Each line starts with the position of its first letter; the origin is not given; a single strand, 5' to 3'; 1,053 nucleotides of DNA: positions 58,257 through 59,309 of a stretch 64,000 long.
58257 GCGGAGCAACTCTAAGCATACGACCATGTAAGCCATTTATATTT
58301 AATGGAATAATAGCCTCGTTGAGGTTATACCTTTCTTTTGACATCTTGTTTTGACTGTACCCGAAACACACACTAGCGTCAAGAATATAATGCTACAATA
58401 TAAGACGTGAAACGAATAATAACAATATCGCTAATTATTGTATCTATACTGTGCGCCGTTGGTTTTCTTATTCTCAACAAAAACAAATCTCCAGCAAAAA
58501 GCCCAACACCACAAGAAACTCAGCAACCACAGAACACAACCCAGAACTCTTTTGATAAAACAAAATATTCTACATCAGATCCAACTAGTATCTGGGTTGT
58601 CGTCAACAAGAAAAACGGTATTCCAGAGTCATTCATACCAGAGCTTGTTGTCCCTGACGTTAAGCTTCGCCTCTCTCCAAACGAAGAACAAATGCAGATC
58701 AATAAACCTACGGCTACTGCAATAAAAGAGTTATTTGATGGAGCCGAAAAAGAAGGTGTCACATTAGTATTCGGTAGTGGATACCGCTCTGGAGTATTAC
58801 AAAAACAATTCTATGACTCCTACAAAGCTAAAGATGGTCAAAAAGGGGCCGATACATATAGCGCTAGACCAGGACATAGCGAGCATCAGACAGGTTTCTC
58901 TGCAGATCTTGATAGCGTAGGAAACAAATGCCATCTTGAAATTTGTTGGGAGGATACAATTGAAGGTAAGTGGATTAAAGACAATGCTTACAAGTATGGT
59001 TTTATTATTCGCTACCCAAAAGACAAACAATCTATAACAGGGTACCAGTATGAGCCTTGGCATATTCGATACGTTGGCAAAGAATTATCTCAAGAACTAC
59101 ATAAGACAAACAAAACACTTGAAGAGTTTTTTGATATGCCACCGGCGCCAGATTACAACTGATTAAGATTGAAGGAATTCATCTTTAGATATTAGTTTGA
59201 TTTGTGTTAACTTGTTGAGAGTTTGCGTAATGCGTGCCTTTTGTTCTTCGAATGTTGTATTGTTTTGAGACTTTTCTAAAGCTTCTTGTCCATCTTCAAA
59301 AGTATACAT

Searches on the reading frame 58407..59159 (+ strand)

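Call 36: search_protein_families(library=pfam, proteins=[window:58407-59159:+], max_evalue=0.001)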
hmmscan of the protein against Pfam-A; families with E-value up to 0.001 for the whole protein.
window:58407-59159:+ (251 aa): 1 family
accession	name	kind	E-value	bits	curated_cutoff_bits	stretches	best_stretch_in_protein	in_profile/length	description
PF02557.22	VanY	-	5.1e-41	140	25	1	97-225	3-132/132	D-alanyl-D-alanine carboxypeptidase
